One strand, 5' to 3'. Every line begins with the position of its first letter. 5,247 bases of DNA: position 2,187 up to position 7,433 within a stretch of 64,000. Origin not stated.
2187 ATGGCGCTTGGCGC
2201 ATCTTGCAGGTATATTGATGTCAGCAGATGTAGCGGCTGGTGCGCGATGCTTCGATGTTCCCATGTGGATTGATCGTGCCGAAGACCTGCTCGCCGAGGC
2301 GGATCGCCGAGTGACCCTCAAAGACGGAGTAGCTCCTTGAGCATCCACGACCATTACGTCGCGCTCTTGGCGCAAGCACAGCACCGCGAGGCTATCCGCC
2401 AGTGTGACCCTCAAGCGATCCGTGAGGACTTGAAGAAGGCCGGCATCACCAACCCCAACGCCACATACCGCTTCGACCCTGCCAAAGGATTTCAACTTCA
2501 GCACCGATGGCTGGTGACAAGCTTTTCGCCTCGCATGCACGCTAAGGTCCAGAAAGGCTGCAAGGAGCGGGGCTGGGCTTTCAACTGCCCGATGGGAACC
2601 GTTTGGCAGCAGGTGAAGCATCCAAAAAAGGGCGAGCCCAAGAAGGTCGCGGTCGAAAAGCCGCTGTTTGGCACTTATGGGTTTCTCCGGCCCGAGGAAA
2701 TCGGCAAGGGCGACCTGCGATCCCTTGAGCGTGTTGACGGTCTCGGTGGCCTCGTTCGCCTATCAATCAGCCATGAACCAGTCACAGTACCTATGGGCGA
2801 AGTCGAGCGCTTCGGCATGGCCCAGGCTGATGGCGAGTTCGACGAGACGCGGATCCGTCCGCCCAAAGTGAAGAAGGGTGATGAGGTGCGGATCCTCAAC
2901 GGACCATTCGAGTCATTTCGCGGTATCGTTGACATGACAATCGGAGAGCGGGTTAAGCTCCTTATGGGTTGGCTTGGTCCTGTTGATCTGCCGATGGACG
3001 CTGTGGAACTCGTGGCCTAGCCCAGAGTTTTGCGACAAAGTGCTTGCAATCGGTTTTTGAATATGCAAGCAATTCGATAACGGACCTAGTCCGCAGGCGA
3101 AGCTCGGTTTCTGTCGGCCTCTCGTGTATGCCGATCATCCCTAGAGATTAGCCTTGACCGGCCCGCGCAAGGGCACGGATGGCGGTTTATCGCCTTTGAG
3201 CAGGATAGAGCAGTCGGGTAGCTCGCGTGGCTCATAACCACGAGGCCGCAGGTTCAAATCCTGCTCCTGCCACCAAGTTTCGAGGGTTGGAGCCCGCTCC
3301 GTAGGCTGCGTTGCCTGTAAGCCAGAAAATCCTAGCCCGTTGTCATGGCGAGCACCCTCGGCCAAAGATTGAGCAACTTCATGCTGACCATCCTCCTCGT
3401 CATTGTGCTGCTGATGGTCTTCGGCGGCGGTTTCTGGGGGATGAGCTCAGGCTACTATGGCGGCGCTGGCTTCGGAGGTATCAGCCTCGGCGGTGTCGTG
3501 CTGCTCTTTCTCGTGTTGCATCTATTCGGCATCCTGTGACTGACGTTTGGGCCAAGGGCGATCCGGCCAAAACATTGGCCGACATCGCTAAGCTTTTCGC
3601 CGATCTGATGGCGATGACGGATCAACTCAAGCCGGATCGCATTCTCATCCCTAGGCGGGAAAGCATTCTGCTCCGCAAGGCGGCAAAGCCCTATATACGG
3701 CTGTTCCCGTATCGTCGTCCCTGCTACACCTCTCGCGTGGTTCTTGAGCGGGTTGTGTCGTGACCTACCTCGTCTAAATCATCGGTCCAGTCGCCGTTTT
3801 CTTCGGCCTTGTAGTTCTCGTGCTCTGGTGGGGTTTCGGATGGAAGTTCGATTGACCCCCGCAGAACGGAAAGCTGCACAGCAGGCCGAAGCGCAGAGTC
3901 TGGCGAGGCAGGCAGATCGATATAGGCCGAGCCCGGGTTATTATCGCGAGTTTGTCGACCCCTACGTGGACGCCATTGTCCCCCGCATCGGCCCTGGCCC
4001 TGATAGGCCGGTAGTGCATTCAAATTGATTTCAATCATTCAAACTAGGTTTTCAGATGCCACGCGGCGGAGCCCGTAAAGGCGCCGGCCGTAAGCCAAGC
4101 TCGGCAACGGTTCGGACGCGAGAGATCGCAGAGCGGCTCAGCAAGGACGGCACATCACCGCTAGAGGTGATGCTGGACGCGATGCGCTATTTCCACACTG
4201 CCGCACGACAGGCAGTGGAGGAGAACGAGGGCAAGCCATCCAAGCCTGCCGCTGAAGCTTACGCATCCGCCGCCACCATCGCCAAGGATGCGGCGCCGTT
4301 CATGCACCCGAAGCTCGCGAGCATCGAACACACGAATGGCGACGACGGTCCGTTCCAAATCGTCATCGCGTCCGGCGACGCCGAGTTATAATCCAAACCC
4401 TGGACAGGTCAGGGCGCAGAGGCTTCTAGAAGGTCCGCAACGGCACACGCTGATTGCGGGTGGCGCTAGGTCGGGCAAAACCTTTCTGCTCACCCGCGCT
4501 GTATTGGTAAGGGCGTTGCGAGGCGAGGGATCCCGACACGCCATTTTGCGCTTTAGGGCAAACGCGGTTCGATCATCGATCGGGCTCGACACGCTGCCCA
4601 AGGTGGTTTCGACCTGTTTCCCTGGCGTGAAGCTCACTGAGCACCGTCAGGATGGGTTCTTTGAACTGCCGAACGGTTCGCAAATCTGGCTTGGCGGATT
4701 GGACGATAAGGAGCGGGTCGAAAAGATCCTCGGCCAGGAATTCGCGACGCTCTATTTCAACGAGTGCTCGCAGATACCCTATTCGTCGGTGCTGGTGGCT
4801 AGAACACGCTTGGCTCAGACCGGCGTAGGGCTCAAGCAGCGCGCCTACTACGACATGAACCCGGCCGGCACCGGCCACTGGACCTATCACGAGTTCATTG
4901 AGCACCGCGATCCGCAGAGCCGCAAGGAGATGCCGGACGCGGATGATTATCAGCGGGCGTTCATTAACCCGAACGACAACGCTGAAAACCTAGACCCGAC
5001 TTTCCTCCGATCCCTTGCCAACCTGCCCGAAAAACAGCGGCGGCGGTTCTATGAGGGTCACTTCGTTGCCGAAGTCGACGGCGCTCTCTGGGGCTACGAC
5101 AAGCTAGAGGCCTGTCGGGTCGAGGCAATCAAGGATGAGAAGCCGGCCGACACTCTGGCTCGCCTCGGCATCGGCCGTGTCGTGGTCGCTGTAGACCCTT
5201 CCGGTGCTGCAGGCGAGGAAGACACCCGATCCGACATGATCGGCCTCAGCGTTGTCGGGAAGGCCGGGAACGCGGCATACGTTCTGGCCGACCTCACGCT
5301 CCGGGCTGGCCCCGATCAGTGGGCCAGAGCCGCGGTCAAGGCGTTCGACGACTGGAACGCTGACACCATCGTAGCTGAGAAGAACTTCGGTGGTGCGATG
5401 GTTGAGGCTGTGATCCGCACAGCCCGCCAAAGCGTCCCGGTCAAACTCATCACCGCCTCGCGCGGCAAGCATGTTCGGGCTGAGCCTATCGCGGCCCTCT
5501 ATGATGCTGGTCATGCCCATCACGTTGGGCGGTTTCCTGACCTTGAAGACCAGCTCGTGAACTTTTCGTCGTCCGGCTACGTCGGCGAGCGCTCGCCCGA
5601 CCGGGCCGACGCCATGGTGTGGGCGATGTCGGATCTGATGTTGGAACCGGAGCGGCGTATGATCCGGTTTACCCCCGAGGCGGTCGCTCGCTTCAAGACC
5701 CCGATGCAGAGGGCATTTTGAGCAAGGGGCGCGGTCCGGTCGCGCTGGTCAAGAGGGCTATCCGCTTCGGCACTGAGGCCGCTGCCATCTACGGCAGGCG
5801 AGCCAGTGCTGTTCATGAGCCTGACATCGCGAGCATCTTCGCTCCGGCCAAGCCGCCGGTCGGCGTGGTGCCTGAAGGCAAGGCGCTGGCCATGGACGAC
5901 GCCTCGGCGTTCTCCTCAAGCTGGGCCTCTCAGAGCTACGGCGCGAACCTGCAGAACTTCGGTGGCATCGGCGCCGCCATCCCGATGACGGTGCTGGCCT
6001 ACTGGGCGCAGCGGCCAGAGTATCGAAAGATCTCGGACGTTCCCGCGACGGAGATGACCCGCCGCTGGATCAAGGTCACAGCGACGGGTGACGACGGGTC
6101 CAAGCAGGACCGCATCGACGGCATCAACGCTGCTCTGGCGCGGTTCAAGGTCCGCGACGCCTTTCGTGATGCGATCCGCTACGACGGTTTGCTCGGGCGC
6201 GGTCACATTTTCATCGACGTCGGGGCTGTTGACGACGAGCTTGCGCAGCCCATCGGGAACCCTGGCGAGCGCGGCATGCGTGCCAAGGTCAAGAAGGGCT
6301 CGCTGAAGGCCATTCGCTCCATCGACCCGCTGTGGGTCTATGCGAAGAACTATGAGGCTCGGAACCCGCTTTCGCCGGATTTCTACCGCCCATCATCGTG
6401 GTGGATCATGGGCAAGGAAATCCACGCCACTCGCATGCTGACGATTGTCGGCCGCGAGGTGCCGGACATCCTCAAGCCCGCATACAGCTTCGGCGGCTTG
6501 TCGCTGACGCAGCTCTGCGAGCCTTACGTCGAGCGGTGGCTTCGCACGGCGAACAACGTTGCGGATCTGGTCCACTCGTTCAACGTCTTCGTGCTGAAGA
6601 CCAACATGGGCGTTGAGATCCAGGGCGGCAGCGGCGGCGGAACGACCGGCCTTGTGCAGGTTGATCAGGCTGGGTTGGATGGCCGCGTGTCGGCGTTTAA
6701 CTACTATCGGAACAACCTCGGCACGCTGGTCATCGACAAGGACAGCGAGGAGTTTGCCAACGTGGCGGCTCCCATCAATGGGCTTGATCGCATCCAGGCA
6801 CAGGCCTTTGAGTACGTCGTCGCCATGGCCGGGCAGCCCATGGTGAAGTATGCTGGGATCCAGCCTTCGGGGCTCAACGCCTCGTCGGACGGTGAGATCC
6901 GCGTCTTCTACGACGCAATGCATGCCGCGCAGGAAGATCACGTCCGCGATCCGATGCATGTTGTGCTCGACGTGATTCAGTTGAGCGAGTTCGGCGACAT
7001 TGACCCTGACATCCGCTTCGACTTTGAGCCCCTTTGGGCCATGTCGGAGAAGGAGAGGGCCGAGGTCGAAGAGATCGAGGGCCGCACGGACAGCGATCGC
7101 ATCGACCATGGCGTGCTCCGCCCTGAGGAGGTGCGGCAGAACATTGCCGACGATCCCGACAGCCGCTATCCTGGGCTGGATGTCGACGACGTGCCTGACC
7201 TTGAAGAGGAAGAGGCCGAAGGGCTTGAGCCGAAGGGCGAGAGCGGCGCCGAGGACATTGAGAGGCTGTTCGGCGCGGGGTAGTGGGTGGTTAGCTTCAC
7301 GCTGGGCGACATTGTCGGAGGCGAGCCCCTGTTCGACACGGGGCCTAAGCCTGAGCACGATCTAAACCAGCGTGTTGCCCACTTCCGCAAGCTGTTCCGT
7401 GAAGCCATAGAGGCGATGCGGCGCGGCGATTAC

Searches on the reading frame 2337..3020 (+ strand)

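Call 27: search_protein_families(library=pfam, proteins=[window:2337-3020:+], max_evalue=0.001)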
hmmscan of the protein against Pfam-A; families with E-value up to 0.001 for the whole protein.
window:2337-3020:+ (227 aa): 1 family
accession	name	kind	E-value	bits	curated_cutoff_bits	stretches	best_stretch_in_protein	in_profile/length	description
PF00467.35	KOW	-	0.00054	20.1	22.3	1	180-207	1-28/32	KOW motif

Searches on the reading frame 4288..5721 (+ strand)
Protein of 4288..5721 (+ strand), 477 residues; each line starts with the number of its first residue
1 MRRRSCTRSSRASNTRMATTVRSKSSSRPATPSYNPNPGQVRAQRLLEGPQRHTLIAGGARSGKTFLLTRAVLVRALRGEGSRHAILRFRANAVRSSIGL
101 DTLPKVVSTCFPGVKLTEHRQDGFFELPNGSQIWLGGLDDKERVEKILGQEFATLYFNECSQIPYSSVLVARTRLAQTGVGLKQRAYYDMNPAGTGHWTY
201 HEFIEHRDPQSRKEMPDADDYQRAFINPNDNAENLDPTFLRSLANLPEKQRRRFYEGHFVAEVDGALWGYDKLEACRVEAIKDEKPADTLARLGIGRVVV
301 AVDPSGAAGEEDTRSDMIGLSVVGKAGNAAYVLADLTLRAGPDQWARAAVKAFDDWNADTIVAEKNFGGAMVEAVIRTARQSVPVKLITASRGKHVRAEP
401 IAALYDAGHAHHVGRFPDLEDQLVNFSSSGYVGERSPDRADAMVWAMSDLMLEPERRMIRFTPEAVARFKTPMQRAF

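Call 27: search_protein_families(library=pfam, proteins=[window:4288-5721:+], max_evalue=0.001)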
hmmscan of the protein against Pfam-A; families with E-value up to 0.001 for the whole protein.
window:4288-5721:+ (477 aa): 3 families
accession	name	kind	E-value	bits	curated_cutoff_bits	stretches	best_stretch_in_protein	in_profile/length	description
PF03237.21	Terminase_6N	-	1.9e-13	51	22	1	56-273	2-213/215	Terminase large subunit, T4likevirus-type, N-terminal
PF17289.8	Terminase_6C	-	3.2e-13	50.4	22.6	1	301-448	2-153/155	Terminase RNaseH-like domain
PF04466.19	Terminase_3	-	4e-11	43.3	23.2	1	51-221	2-162/201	Phage terminase large subunit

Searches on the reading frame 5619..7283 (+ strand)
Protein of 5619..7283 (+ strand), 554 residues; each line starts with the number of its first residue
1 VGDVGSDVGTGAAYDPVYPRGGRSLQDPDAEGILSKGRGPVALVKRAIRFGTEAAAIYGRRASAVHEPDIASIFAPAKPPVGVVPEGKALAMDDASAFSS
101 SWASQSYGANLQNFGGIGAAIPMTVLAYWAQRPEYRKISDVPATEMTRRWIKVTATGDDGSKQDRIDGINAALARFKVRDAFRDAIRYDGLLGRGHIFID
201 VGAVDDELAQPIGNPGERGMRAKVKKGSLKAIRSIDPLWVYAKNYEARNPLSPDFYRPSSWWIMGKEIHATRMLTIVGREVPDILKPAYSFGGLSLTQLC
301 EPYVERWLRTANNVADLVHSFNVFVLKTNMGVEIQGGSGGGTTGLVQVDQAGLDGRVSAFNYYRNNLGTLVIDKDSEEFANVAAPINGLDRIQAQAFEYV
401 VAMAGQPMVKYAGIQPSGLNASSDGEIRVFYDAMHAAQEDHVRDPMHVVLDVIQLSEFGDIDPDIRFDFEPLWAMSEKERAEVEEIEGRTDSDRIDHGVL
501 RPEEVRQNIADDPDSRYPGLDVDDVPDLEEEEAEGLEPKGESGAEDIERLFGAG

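Call 27: search_protein_families(library=pfam, proteins=[window:5619-7283:+], max_evalue=0.001)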
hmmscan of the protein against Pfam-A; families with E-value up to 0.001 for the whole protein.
window:5619-7283:+ (554 aa): 1 family
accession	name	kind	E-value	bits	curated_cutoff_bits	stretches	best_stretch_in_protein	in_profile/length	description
PF06381.16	Phage_portal_3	-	7.4e-85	285.2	33.8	1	124-486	2-350/357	Phage portal protein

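Call 69: search_dna_similar(query=window:5619-7280:+, collection=phages, mode=protein, max_rows=12)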
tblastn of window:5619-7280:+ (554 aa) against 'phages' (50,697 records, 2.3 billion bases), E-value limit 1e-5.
Records with a match: 812; places in all: 815; records where one place covers at least 80% of the query: 3.
Best place of each record, by identity: <60% 812.
By first word of the organism name: Pseudomonas 300; Acinetobacter 93; Klebsiella 82; Xanthomonas 43; Vibrio 37; Escherichia 36; Burkholderia 32; Aeromonas 25; Yersinia 18; Rhizobium 18; and 40 more.
By host as written in the record: Pseudomonas aeruginosa 117; Pseudomonas aeruginosa PAO1 86; - 75; Klebsiella pneumoniae 47; Acinetobacter baumannii 44; Pseudomonas sp. 28; Escherichia coli 19; Yersinia enterocolitica 15; and 222 more.
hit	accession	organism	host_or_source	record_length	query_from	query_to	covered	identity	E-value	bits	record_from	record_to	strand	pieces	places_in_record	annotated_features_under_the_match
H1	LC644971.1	Acetobacter phage phiAO1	Acetobacter orleanensis NBRC 3170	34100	68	517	81%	41.3%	1e-97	330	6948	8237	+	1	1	hypothetical protein (x2)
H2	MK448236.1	Klebsiella phage ST899-OXA48phi17.1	Klesiella pneumoniae ST899-OXA48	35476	126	517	71%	46.7%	2e-107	359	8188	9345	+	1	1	hypothetical protein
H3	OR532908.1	Klebsiella phage RCIP0114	Klebsiella pneumoniae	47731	126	517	71%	46.7%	9e-107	357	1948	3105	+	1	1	hypothetical protein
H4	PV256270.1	Klebsiella phage klb_E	Klebsiella pneumoniae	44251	126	517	71%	46.4%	8e-107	357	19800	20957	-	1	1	record has no annotation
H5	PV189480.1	Klebsiella phage KpnBHU6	Klebsiella pneumoniae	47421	126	517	71%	46.4%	8e-107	357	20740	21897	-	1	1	record has no annotation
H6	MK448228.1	Klebsiella phage ST15-VIM1phi2.1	Klebsiella pneumoniae ST15-VIM1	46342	126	517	71%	46.2%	7e-106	354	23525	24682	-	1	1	hypothetical protein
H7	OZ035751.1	Lambdavirus PDP110P1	-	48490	126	517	71%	46.2%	5e-105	352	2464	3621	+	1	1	record has no annotation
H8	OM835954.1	Klebsiella phage KP12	Klebsiella pneumoniae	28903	126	517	71%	45.9%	3e-104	350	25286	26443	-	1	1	hypothetical protein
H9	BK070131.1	Bacteriophage sp.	Helicobacter pametensis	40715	126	517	71%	42.3%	1e-94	322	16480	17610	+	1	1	phage-associated protein, HI1409 family (x2)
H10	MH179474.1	Aeromonas phage 62AhydR11PP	Aeromonas hydrophila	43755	110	515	73%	39.6%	3e-88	303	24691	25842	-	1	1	putative portal protein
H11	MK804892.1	Aeromonas phage 4_D05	Aeromonas rivipollensis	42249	110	515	73%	39.4%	5e-84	291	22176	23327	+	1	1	hypothetical protein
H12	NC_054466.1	Aeromonas phage 4_D05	Aeromonas rivipollensis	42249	110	515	73%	39.4%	5e-84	291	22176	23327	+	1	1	portal protein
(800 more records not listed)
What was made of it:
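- Tried and rejected: The best portal hit is Acetobacter phage phiAO1 at 41% (call 69), which gives only a weak alphaproteobacterial hint.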
